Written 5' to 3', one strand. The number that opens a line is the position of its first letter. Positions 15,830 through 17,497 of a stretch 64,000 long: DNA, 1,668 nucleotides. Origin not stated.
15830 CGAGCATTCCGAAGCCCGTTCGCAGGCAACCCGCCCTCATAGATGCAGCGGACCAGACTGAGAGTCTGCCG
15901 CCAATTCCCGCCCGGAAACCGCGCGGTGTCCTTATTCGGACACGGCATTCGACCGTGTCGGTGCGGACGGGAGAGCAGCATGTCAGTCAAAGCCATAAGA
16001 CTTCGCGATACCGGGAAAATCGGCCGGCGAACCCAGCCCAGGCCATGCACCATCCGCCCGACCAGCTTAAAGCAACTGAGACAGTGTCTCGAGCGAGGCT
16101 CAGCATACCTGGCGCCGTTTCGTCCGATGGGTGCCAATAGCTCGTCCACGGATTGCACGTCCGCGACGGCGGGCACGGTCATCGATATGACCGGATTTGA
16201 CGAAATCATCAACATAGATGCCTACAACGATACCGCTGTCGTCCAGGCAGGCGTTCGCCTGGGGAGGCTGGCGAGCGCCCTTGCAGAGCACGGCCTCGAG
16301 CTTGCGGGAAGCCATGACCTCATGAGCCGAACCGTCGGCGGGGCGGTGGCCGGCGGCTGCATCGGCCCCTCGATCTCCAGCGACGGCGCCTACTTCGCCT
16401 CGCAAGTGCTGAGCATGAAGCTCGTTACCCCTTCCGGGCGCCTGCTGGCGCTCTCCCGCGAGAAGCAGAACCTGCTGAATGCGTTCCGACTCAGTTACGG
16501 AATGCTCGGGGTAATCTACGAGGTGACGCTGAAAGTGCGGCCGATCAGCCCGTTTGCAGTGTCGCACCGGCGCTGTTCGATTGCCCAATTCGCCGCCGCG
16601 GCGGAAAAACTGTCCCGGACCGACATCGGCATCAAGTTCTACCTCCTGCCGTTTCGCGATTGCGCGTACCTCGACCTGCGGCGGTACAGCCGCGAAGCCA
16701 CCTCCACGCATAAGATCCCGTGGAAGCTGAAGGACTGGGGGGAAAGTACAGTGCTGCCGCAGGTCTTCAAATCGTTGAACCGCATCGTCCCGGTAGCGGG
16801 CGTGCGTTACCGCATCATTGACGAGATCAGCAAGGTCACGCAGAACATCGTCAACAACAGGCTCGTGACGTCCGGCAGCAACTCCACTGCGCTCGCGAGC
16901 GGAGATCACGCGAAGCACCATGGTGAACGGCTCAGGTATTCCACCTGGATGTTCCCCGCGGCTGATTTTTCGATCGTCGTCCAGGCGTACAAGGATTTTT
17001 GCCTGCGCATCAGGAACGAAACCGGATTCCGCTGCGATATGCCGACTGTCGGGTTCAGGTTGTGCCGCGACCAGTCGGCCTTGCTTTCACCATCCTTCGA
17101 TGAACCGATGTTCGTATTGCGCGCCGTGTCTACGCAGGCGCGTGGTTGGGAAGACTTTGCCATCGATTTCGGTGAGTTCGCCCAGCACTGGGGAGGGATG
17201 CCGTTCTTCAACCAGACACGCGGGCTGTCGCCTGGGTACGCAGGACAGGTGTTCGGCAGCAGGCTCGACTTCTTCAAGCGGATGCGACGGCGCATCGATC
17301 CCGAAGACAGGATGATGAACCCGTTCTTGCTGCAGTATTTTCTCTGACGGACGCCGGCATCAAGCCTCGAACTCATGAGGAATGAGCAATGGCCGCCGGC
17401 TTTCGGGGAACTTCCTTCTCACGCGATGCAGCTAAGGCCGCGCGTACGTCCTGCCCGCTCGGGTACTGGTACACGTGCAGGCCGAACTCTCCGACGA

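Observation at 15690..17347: c-di-GMP-I riboswitch in front of a lone FAD-linked oxidoreductase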

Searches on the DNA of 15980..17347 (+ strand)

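Call 12: search_rna_families(sources=[L001, L002, L003, L004, L005, L006, L007, L008, L009, L010, L011, L012, L013, L014, L015, L016, L017, L018, L019], threshold=gathering)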
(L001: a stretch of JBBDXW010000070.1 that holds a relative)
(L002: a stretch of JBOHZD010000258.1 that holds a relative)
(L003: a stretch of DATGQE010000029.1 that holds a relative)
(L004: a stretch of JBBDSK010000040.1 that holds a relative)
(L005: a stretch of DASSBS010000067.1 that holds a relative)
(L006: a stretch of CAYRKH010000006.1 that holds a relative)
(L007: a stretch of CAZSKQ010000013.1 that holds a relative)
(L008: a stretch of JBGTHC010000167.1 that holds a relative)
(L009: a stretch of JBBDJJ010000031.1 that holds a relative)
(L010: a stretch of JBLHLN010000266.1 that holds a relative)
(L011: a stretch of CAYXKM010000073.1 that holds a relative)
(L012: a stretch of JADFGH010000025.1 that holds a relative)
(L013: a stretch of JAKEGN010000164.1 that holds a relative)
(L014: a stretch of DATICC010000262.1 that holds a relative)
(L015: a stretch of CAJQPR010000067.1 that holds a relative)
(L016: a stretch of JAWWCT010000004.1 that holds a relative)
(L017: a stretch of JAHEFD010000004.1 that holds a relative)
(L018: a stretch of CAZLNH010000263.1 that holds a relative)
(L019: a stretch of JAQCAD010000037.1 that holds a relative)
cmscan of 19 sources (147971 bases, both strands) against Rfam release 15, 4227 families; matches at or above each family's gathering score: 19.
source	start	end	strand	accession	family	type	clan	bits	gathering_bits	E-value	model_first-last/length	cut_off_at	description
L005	3840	3924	+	RF01051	c-di-GMP-I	Cis-reg; riboswitch;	CL00126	85.6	35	4e-15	1-87/87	no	c-di-GMP-I riboswitch aptamer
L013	183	265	+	RF01051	c-di-GMP-I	Cis-reg; riboswitch;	CL00126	83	35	1.7e-14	1-87/87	no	c-di-GMP-I riboswitch aptamer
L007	3794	3877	+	RF01051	c-di-GMP-I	Cis-reg; riboswitch;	CL00126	82.9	35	1.9e-14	1-87/87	no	c-di-GMP-I riboswitch aptamer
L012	3777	3859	+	RF01051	c-di-GMP-I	Cis-reg; riboswitch;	CL00126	82.9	35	1.9e-14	1-87/87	no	c-di-GMP-I riboswitch aptamer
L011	3806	3888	+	RF01051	c-di-GMP-I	Cis-reg; riboswitch;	CL00126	82.2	35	2.8e-14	1-87/87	no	c-di-GMP-I riboswitch aptamer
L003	949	1032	+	RF01051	c-di-GMP-I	Cis-reg; riboswitch;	CL00126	81.9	35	3.3e-14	1-87/87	no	c-di-GMP-I riboswitch aptamer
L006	3861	3946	+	RF01051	c-di-GMP-I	Cis-reg; riboswitch;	CL00126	81.8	35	3.4e-14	1-87/87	no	c-di-GMP-I riboswitch aptamer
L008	3758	3841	+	RF01051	c-di-GMP-I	Cis-reg; riboswitch;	CL00126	81.8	35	3.4e-14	1-87/87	no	c-di-GMP-I riboswitch aptamer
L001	1059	1142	+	RF01051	c-di-GMP-I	Cis-reg; riboswitch;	CL00126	81.7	35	3.6e-14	1-87/87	no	c-di-GMP-I riboswitch aptamer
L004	3763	3845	+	RF01051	c-di-GMP-I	Cis-reg; riboswitch;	CL00126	81.4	35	4.4e-14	1-87/87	no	c-di-GMP-I riboswitch aptamer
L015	3771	3853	+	RF01051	c-di-GMP-I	Cis-reg; riboswitch;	CL00126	79.5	35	1.3e-13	1-87/87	no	c-di-GMP-I riboswitch aptamer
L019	3770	3852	+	RF01051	c-di-GMP-I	Cis-reg; riboswitch;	CL00126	76.1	35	8.7e-13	1-87/87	no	c-di-GMP-I riboswitch aptamer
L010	986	1068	+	RF01051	c-di-GMP-I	Cis-reg; riboswitch;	CL00126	76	35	8.8e-13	1-87/87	no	c-di-GMP-I riboswitch aptamer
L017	3770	3852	+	RF01051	c-di-GMP-I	Cis-reg; riboswitch;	CL00126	74.7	35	1.8e-12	1-87/87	no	c-di-GMP-I riboswitch aptamer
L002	3788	3871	+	RF03167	c-di-GMP-I-GGC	Cis-reg; riboswitch;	CL00126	72.3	59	8e-15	1-80/80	no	c-di-GMP-I-GGC riboswitch aptamer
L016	3787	3869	+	RF03167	c-di-GMP-I-GGC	Cis-reg; riboswitch;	CL00126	72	59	9.9e-15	1-80/80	no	c-di-GMP-I-GGC riboswitch aptamer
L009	3758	3841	+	RF03167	c-di-GMP-I-GGC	Cis-reg; riboswitch;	CL00126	70.3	59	3e-14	1-80/80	no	c-di-GMP-I-GGC riboswitch aptamer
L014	531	613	+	RF03167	c-di-GMP-I-GGC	Cis-reg; riboswitch;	CL00126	70.2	59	3.3e-14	1-80/80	no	c-di-GMP-I-GGC riboswitch aptamer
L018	3770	3852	+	RF03167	c-di-GMP-I-GGC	Cis-reg; riboswitch;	CL00126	69.5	59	5e-14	1-80/80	no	c-di-GMP-I-GGC riboswitch aptamer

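Call 13: search_rna_families(sources=[L020, L021, L022, L023, L024, L025, L026, L027, L028, L029, L030, L031, L032, L033, L034, L035, L036, L037], threshold=gathering)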
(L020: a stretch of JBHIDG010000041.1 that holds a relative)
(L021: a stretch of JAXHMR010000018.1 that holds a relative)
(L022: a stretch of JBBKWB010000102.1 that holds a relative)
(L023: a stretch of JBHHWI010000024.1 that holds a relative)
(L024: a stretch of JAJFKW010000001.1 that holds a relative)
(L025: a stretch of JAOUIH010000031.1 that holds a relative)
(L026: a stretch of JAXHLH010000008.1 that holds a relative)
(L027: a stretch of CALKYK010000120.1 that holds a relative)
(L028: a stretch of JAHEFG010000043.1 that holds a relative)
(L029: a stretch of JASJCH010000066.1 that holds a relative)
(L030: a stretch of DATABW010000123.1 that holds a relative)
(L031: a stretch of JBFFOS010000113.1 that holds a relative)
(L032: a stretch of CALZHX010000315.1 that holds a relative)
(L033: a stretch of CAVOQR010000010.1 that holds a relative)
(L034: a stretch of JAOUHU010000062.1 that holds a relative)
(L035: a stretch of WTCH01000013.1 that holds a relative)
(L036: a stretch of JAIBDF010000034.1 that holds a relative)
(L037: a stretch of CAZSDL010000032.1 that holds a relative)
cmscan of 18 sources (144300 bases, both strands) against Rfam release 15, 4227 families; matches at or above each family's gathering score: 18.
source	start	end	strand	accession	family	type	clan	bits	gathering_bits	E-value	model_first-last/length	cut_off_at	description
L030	3782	3866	+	RF01051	c-di-GMP-I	Cis-reg; riboswitch;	CL00126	84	35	9.9e-15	1-87/87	no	c-di-GMP-I riboswitch aptamer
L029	3816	3899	+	RF01051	c-di-GMP-I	Cis-reg; riboswitch;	CL00126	81.6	35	3.8e-14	1-87/87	no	c-di-GMP-I riboswitch aptamer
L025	3800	3882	+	RF01051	c-di-GMP-I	Cis-reg; riboswitch;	CL00126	80.5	35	6.9e-14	1-87/87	no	c-di-GMP-I riboswitch aptamer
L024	3769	3851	+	RF01051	c-di-GMP-I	Cis-reg; riboswitch;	CL00126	78.5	35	2.1e-13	1-87/87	no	c-di-GMP-I riboswitch aptamer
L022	2298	2380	+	RF01051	c-di-GMP-I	Cis-reg; riboswitch;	CL00126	76.7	35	5.9e-13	1-87/87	no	c-di-GMP-I riboswitch aptamer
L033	3900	3985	+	RF01051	c-di-GMP-I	Cis-reg; riboswitch;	CL00126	74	35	2.6e-12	1-87/87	no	c-di-GMP-I riboswitch aptamer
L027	3772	3854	+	RF03167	c-di-GMP-I-GGC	Cis-reg; riboswitch;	CL00126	73.1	59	4.6e-15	1-80/80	no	c-di-GMP-I-GGC riboswitch aptamer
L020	3805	3888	+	RF03167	c-di-GMP-I-GGC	Cis-reg; riboswitch;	CL00126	71.3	59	1.6e-14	1-80/80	no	c-di-GMP-I-GGC riboswitch aptamer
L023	3809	3892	+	RF03167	c-di-GMP-I-GGC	Cis-reg; riboswitch;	CL00126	70.9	59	2e-14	1-80/80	no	c-di-GMP-I-GGC riboswitch aptamer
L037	3738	3821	+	RF03167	c-di-GMP-I-GGC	Cis-reg; riboswitch;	CL00126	70.3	59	2.9e-14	1-80/80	no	c-di-GMP-I-GGC riboswitch aptamer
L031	3834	3917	+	RF01051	c-di-GMP-I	Cis-reg; riboswitch;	CL00126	69.8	35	2.8e-11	1-87/87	no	c-di-GMP-I riboswitch aptamer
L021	3732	3814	+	RF03167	c-di-GMP-I-GGC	Cis-reg; riboswitch;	CL00126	69.5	59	4.9e-14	1-80/80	no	c-di-GMP-I-GGC riboswitch aptamer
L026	3796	3878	+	RF03167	c-di-GMP-I-GGC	Cis-reg; riboswitch;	CL00126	66.3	59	4.3e-13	1-80/80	no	c-di-GMP-I-GGC riboswitch aptamer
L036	1957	2040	+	RF01051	c-di-GMP-I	Cis-reg; riboswitch;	CL00126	66.3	35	2e-10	1-87/87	no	c-di-GMP-I riboswitch aptamer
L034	792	890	+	RF01051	c-di-GMP-I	Cis-reg; riboswitch;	CL00126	63.3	35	1.1e-09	1-87/87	no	c-di-GMP-I riboswitch aptamer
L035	3829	3912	+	RF03167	c-di-GMP-I-GGC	Cis-reg; riboswitch;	CL00126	62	59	6.9e-12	1-80/80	no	c-di-GMP-I-GGC riboswitch aptamer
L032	779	862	+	RF03167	c-di-GMP-I-GGC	Cis-reg; riboswitch;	CL00126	61.7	59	8.5e-12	1-80/80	no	c-di-GMP-I-GGC riboswitch aptamer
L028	3832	3915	+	RF03167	c-di-GMP-I-GGC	Cis-reg; riboswitch;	CL00126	60.8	59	1.6e-11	1-80/80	no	c-di-GMP-I-GGC riboswitch aptamer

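Call 14: search_rna_families(sources=[L038, L039, L040, L041, L042, L043, L044, L045, L046, L047, L048, L049, L050, L055, L057, L058, L059, L060], threshold=gathering)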
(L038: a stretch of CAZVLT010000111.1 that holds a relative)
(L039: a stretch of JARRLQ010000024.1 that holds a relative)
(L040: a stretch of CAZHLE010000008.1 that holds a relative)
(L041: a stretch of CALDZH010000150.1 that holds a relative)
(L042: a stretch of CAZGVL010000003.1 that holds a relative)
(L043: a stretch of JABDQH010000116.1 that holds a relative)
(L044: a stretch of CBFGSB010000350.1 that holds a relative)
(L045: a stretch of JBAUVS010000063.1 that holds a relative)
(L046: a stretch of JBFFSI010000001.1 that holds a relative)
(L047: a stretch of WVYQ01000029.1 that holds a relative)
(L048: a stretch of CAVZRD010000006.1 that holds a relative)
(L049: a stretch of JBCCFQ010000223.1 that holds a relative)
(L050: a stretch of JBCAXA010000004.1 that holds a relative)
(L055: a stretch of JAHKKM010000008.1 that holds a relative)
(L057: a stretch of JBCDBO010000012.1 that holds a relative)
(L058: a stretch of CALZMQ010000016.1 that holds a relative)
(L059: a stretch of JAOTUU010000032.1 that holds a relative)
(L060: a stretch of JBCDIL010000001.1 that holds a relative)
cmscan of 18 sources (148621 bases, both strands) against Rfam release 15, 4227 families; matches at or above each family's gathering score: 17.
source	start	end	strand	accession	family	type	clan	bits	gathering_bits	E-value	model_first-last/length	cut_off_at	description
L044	1305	1389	+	RF01051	c-di-GMP-I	Cis-reg; riboswitch;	CL00126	82.6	35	2.2e-14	1-87/87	no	c-di-GMP-I riboswitch aptamer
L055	3805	3887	+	RF01051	c-di-GMP-I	Cis-reg; riboswitch;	CL00126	82.4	35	2.4e-14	1-87/87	no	c-di-GMP-I riboswitch aptamer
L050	3664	3746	+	RF01051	c-di-GMP-I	Cis-reg; riboswitch;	CL00126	80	35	9.4e-14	1-87/87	no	c-di-GMP-I riboswitch aptamer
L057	3664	3746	+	RF01051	c-di-GMP-I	Cis-reg; riboswitch;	CL00126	78.6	35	2.1e-13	1-87/87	no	c-di-GMP-I riboswitch aptamer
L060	3663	3746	+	RF01051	c-di-GMP-I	Cis-reg; riboswitch;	CL00126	78.3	35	2.5e-13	1-87/87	no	c-di-GMP-I riboswitch aptamer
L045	3828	3911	+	RF01051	c-di-GMP-I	Cis-reg; riboswitch;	CL00126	76.4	35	7e-13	1-87/87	no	c-di-GMP-I riboswitch aptamer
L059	3832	3915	+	RF01051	c-di-GMP-I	Cis-reg; riboswitch;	CL00126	74.2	35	2.5e-12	1-87/87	no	c-di-GMP-I riboswitch aptamer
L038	1791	1878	+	RF01051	c-di-GMP-I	Cis-reg; riboswitch;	CL00126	73.2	35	4.3e-12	1-87/87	no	c-di-GMP-I riboswitch aptamer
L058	3846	3929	+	RF01051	c-di-GMP-I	Cis-reg; riboswitch;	CL00126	72.9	35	5e-12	1-87/87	no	c-di-GMP-I riboswitch aptamer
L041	1660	1743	+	RF01051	c-di-GMP-I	Cis-reg; riboswitch;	CL00126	72.3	35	7.3e-12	1-87/87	no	c-di-GMP-I riboswitch aptamer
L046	3827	3911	+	RF03167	c-di-GMP-I-GGC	Cis-reg; riboswitch;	CL00126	70.8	59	2.2e-14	1-80/80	no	c-di-GMP-I-GGC riboswitch aptamer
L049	3785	3867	+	RF03167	c-di-GMP-I-GGC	Cis-reg; riboswitch;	CL00126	70.4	59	2.9e-14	1-80/80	no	c-di-GMP-I-GGC riboswitch aptamer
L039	3764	3846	+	RF03167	c-di-GMP-I-GGC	Cis-reg; riboswitch;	CL00126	68.6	59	9.3e-14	1-80/80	no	c-di-GMP-I-GGC riboswitch aptamer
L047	3770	3853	+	RF03167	c-di-GMP-I-GGC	Cis-reg; riboswitch;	CL00126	65.8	59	5.9e-13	1-80/80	no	c-di-GMP-I-GGC riboswitch aptamer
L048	3829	3912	+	RF03167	c-di-GMP-I-GGC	Cis-reg; riboswitch;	CL00126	64.8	59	1.2e-12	1-80/80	no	c-di-GMP-I-GGC riboswitch aptamer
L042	3806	3889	+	RF03167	c-di-GMP-I-GGC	Cis-reg; riboswitch;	CL00126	62.2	59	6.2e-12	1-80/80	no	c-di-GMP-I-GGC riboswitch aptamer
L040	3817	3915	+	RF01051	c-di-GMP-I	Cis-reg; riboswitch;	CL00126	62.1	35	2.2e-09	1-87/87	no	c-di-GMP-I riboswitch aptamer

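Call 19: search_rna_families(source=L027, start=3600, end=4100, threshold=gathering, show_alignments=3)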
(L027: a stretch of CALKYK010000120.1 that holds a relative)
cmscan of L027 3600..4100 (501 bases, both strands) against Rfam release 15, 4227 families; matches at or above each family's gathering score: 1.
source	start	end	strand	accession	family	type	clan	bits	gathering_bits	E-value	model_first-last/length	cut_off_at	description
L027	3772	3854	+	RF03167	c-di-GMP-I-GGC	Cis-reg; riboswitch;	CL00126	73.1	59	1.6e-17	1-80/80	no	c-di-GMP-I-GGC riboswitch aptamer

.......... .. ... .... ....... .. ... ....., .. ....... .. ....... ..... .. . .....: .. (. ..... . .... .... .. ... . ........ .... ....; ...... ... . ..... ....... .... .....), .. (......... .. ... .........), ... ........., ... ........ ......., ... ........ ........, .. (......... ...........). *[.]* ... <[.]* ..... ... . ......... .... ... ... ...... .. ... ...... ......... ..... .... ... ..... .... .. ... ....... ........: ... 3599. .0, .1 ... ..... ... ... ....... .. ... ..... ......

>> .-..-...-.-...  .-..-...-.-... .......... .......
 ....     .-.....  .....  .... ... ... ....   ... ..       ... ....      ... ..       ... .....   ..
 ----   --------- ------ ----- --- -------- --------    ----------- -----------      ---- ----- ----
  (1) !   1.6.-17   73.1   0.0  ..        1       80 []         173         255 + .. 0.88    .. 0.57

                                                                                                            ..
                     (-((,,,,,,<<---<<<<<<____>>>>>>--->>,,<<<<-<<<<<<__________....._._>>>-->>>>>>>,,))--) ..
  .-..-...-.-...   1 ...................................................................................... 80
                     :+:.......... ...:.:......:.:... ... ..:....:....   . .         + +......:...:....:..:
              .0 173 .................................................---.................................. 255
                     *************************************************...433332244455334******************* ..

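Call 54: search_rna_families(sources=[L068, L069, L070, L062, L063, L064, L043], threshold=gathering)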
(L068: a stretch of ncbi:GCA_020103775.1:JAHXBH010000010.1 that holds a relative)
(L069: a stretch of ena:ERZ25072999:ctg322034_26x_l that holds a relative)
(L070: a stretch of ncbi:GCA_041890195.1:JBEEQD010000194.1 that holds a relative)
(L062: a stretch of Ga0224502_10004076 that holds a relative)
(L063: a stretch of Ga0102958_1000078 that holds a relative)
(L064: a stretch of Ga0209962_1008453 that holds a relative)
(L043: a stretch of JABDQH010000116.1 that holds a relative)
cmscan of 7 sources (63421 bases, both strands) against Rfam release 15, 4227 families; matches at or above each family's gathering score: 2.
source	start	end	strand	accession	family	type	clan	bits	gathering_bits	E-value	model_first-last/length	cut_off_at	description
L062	3335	3414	+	RF03167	c-di-GMP-I-GGC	Cis-reg; riboswitch;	CL00126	70.1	59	1.5e-14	1-80/80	no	c-di-GMP-I-GGC riboswitch aptamer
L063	1541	1619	+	RF03167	c-di-GMP-I-GGC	Cis-reg; riboswitch;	CL00126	60.6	59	7.8e-12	1-80/80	no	c-di-GMP-I-GGC riboswitch aptamer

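Call 92: search_rna_families(sources=[L078, L079, L080, L081, L082], threshold=gathering, show_alignments=3)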
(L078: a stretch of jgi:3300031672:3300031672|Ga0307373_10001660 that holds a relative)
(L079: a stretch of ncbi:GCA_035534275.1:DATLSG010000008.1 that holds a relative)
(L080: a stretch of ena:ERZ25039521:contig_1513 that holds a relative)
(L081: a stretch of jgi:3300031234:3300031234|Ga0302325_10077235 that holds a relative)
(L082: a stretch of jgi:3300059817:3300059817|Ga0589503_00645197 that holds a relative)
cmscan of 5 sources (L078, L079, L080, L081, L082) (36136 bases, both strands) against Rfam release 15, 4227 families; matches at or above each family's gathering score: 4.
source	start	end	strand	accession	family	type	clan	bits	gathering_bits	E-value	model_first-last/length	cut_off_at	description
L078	3804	3898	+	RF03167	c-di-GMP-I-GGC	Cis-reg; riboswitch;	CL00126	65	59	2.4e-13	1-80/80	no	c-di-GMP-I-GGC riboswitch aptamer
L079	3804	3898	+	RF03167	c-di-GMP-I-GGC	Cis-reg; riboswitch;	CL00126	65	59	2.4e-13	1-80/80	no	c-di-GMP-I-GGC riboswitch aptamer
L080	3814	3909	+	RF03167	c-di-GMP-I-GGC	Cis-reg; riboswitch;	CL00126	61.2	59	3.1e-12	1-80/80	no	c-di-GMP-I-GGC riboswitch aptamer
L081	3814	3909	+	RF03167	c-di-GMP-I-GGC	Cis-reg; riboswitch;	CL00126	61.2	59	3.1e-12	1-80/80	no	c-di-GMP-I-GGC riboswitch aptamer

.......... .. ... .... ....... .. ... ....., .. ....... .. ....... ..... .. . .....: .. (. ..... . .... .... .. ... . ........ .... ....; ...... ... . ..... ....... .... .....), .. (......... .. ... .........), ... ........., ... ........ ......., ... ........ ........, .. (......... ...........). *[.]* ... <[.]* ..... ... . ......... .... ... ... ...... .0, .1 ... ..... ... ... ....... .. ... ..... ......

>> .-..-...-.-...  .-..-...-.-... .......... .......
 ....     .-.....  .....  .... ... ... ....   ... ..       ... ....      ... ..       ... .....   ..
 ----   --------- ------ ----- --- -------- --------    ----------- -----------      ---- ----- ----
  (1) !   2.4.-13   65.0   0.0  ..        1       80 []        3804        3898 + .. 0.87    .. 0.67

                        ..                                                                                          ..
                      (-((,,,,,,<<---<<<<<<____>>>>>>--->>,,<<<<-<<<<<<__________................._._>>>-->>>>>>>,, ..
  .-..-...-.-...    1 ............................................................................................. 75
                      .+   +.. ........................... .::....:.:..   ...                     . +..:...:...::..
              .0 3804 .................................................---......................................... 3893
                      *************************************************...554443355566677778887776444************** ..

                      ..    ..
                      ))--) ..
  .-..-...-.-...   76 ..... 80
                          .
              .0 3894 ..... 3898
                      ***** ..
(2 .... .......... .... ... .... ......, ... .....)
